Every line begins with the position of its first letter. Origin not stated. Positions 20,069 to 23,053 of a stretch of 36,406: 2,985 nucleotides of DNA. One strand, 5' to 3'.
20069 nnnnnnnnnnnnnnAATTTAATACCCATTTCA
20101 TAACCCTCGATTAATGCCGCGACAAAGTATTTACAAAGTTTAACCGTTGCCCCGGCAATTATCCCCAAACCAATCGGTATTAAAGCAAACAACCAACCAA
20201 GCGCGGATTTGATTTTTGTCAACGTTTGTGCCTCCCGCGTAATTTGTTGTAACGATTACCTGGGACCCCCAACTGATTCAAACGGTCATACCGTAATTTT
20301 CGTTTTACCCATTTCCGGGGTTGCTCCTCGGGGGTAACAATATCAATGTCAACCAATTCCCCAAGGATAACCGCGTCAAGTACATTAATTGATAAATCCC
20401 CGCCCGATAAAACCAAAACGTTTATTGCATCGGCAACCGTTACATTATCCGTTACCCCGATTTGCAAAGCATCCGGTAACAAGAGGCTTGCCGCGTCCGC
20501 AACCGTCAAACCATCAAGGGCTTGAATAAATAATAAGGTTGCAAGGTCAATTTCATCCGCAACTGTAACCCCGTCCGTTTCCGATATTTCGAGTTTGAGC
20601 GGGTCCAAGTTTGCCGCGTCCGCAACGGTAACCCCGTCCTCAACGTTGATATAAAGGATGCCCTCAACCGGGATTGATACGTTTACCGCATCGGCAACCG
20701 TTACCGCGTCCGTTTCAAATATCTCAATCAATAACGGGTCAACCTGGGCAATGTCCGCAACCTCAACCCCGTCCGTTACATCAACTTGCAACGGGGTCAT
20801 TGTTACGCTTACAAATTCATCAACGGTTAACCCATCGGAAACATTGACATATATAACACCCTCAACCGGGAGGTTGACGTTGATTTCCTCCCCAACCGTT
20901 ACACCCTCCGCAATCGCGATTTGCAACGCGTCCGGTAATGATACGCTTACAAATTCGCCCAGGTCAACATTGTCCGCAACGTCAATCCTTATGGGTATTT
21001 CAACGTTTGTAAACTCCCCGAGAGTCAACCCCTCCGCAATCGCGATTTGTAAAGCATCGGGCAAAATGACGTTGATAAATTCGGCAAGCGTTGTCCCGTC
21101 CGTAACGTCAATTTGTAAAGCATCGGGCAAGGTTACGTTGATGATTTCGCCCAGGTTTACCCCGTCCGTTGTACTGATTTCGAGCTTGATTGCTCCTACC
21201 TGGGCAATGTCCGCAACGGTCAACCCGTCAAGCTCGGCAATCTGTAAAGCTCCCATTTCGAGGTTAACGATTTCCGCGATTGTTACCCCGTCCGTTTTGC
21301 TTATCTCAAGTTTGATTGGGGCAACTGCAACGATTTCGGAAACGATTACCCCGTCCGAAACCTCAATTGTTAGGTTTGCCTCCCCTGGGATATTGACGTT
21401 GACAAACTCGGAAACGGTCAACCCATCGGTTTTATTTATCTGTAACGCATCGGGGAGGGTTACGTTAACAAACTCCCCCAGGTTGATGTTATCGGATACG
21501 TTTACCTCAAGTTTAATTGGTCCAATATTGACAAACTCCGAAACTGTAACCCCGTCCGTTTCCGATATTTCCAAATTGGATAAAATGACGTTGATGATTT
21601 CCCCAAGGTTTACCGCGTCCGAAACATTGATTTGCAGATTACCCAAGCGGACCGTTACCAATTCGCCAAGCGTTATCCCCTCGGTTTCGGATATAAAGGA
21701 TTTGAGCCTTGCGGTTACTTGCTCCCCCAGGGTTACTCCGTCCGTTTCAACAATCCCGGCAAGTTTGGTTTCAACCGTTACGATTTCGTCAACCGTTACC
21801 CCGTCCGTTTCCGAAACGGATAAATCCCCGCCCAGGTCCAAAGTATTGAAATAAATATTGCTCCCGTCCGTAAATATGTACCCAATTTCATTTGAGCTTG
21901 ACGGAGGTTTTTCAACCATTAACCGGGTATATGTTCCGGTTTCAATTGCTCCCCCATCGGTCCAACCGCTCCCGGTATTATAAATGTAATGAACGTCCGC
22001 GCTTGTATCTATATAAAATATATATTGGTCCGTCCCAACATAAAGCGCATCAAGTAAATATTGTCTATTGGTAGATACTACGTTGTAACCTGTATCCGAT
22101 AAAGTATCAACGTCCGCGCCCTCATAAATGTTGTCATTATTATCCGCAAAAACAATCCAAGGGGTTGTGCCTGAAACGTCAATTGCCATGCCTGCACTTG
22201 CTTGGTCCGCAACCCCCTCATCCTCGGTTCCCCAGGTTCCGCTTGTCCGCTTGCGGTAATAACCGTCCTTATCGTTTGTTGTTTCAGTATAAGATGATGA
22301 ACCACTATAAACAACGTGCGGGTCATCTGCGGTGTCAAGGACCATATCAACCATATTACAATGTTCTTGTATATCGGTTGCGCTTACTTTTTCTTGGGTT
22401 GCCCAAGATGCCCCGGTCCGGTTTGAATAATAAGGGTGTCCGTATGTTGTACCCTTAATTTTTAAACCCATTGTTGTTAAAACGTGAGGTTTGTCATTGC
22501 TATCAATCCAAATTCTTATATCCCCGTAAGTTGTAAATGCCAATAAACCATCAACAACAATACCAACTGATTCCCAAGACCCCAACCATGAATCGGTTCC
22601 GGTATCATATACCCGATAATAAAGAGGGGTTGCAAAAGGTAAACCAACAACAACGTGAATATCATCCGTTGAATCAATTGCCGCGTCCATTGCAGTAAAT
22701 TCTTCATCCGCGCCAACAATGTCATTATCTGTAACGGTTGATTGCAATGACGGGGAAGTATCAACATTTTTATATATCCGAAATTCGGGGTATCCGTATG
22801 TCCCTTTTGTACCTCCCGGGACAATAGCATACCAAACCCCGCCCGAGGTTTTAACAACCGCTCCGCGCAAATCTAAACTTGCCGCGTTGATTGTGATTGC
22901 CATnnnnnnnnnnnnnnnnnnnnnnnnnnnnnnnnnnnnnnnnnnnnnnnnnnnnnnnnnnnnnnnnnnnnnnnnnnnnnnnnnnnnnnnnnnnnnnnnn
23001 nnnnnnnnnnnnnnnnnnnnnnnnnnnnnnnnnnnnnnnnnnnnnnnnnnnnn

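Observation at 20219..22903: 894-aa protein between the modification cassette and portal: propeller-like head, 23 tandem repeats and a poly-basic tail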

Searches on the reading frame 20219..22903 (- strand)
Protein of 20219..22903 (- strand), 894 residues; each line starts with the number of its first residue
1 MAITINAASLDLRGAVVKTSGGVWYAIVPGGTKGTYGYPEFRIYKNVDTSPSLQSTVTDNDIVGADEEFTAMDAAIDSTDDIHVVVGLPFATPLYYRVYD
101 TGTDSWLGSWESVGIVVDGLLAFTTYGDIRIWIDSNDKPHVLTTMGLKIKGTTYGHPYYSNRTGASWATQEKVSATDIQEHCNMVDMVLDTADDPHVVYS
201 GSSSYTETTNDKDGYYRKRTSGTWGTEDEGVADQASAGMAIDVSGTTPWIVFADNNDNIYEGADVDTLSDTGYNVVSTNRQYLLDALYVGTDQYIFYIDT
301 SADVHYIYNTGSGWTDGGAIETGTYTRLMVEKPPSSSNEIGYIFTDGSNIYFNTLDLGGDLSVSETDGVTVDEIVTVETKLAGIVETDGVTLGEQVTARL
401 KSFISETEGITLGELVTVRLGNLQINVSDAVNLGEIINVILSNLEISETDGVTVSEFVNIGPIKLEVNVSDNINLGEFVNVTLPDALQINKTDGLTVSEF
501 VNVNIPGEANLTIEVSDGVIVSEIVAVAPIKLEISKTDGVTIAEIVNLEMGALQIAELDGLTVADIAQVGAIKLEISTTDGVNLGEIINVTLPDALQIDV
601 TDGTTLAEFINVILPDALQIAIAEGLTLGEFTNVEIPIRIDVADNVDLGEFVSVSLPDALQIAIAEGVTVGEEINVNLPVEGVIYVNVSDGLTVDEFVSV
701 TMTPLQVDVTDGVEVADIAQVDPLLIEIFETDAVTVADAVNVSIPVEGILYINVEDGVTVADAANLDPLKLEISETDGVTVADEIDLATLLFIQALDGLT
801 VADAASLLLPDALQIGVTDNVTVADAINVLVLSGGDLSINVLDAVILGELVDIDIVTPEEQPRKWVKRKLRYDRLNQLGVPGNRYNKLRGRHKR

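Call 3: search_protein_families(library=pfam, proteins=[window:20219-22903:-], max_evalue=0.01)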
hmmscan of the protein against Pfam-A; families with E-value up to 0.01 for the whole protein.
window:20219-22903:- (894 aa): 0 families

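Call 4: search_protein_families(library=phrogs, proteins=[window:20219-22903:-], max_evalue=0.01)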
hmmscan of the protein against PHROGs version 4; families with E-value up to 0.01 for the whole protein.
window:20219-22903:- (894 aa): 0 families

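Call 7: search_dna_similar(query=window:20219-22903:-, collection=phages, mode=protein, max_evalue=0.001)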
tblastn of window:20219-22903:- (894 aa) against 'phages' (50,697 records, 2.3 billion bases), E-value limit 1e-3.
No match.

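Call 8: find_homologous_proteins(query=window:20219-22903:-)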
Query window:20219-22903:- (894 aa): 10 proteins with E <= 0.001 among 8000 candidates.
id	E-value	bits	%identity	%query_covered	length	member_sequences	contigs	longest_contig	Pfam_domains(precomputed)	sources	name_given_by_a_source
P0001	0.0e+0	1922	100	100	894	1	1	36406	-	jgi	-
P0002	8.7e-72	261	35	56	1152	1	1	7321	-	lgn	-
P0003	3.0e-56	209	42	34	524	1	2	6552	-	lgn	-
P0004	3.4e-46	176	31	69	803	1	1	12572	-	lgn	-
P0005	7.1e-46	175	35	47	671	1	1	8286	PF05048.20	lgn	-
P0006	6.2e-34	136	33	39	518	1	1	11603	-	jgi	jgi:hypothetical protein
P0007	1.8e-33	134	28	36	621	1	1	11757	-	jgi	jgi:hypothetical protein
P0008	2.6e-21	94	31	39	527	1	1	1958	-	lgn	-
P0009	1.2e-15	75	27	41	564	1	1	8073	-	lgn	-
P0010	3.5e-7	47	31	32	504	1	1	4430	-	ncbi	-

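Call 12: find_encoding_contigs(protein=P0007, flank=8000, max_places=3)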
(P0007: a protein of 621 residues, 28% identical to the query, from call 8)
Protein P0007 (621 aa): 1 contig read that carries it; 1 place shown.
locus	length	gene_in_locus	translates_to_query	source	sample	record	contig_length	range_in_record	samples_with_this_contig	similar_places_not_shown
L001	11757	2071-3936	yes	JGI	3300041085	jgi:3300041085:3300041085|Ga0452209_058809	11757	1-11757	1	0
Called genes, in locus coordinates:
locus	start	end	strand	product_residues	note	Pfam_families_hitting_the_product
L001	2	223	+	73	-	?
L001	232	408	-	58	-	-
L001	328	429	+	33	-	-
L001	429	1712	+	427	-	-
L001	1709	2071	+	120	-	-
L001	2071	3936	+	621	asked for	-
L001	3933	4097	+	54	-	-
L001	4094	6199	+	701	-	PF04860:Phage_portal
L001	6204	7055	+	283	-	PF04586:Peptidase_S78 (weak)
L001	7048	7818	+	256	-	-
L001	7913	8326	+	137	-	-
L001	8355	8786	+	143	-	-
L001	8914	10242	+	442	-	PF13489:Methyltransf_23 (weak), PF08242:Methyltransf_12 (weak)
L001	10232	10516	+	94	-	PF02037:SAP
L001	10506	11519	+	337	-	-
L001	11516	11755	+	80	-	?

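Call 13: find_encoding_contigs(protein=P0004, flank=8000, max_places=3)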
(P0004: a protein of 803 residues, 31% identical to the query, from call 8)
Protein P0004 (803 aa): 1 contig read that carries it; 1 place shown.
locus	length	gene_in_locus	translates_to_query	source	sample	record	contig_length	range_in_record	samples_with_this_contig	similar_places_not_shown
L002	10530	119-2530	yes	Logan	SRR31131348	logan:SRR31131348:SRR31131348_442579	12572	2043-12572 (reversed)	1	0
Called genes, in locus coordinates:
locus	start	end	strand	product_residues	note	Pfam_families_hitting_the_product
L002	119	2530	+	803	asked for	-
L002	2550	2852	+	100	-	-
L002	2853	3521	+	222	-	-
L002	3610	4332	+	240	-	PF06810:Phage_scaffold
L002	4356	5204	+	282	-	PF25209:Phage_capsid_4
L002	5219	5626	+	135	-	-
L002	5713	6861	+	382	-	PF00534:Glycos_transf_1, PF13692:Glyco_trans_1_4, PF13524:Glyco_trans_1_2 (weak)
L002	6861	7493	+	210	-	-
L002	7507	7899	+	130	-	-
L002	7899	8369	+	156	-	-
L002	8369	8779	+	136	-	PF11367:Tail_completion_gp17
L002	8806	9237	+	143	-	-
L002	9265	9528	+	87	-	-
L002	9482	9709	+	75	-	-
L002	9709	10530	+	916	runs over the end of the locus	PF20155:TMP_3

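Call 14: find_encoding_contigs(protein=P0006, flank=8000, max_places=3)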
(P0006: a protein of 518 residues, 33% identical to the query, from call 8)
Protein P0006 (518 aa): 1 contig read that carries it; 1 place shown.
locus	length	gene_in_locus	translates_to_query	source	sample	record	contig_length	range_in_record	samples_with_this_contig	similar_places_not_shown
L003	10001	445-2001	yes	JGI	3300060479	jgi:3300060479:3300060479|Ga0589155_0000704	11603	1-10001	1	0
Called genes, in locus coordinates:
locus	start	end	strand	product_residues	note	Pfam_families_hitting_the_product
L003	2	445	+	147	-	?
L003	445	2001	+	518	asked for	-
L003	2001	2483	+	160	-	-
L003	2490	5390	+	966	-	-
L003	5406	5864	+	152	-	-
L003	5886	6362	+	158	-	-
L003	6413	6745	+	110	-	-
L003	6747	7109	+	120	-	-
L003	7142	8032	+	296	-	-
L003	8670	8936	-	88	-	-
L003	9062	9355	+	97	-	PF01541:GIY-YIG (weak)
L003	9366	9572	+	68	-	-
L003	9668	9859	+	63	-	-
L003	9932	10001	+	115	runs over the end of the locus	-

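Call 22: find_encoding_contigs(protein=P0002, flank=8000, max_places=2)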
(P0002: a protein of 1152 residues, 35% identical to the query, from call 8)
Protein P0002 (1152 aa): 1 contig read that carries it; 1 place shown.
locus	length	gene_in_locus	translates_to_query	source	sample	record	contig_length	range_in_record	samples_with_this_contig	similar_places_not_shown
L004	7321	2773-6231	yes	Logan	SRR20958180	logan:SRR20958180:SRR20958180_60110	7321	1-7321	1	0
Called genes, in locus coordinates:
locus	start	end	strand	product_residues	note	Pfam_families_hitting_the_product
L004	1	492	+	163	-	?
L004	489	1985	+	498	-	PF13229:Beta_helix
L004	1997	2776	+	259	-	-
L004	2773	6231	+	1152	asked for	-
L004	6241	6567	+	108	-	PF10651:BppU_N (weak)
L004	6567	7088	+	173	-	-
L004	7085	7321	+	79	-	?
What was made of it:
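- P0002 lies next to Beta_helix and BppU_N genes (call 22).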

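Call 23: find_encoding_contigs(protein=P0005, flank=8000, max_places=2)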
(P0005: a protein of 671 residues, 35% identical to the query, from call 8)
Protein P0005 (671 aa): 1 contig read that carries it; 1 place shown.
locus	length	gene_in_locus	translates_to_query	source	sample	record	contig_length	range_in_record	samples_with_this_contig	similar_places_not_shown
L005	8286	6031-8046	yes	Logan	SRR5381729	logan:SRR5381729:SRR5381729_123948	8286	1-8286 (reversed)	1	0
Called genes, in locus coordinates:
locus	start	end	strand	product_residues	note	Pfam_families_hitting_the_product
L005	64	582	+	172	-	-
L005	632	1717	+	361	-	-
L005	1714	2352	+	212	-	PF13489:Methyltransf_23, PF03291:mRNA_G-N7_MeTrfase (faint), PF08242:Methyltransf_12 (weak), PF13649:Methyltransf_25 (faint)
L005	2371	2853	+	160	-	-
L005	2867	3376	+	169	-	-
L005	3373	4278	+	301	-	-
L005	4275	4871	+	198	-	-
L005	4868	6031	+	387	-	-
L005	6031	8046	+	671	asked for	PF05048:NosD (faint)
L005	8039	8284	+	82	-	?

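Call 43: search_protein_families(library=ncbifam, proteins=[window:20219-22903:-], max_evalue=0.1)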
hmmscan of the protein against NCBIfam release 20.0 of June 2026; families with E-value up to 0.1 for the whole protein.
window:20219-22903:- (894 aa): 0 families
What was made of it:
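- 20219..22903 (-): 894-aa ORF (the finding): propeller head, 23-unit repeat stalk and basic tail. No Pfam, PHROG or NCBIfam hit (calls 3, 4, 43).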

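Call 55: find_related_loci(query=window:20219-22903:-, collection=viral_contigs, flank=10000)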
Query window:20219-22903:- (894 aa) in viral_contigs; peptide patterns used: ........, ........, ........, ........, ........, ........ (x = any residue, [..] = any of these).
2 stretches matched a pattern, but none encodes a relative of the query by tblastn (E <= 1e-3).

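Call 91: search_protein_families(library=pfam, proteins=[P0007, L001:429-1709:+, L001:1709-2068:+], max_evalue=0.01)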
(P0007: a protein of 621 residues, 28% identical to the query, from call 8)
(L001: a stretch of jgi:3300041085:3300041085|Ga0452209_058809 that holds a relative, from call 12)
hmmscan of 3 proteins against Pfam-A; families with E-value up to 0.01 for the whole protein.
P0007 (621 aa): 1 family
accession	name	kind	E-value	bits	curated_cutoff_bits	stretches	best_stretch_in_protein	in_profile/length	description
PF12886.12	TORC_C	-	0.00036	21.2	26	0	469-513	20-66/75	Transducer of regulated CREB activity, C terminus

L001:429-1709:+ (427 aa): 0 families

L001:1709-2068:+ (120 aa): 0 families

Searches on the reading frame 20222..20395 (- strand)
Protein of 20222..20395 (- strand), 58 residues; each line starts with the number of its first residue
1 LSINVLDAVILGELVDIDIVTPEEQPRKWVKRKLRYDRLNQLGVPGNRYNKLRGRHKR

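Call 36: find_homologous_proteins(query=A4, max_evalue=10)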
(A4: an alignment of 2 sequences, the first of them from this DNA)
Query A4 (2 sequences): 2 candidates shared short words with the query, none scored E <= 10.
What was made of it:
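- Tried and rejected: Tail-only searches: the word-indexed protein search with the tail found nothing (call 36).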

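Call 56: find_related_loci(query=A6, collection=viral_contigs, flank=10000)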
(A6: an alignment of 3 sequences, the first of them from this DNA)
Query A6 (58 aa) in viral_contigs; peptide patterns used: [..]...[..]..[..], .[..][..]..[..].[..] (x = any residue, [..] = any of these).
18 stretches matched a pattern, but none encodes a relative of the query by tblastn (E <= 1e-3).
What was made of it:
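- Tried and rejected: Degenerate DNA patterns for the tail in IMG/VR gave no confirmed locus (call 56).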
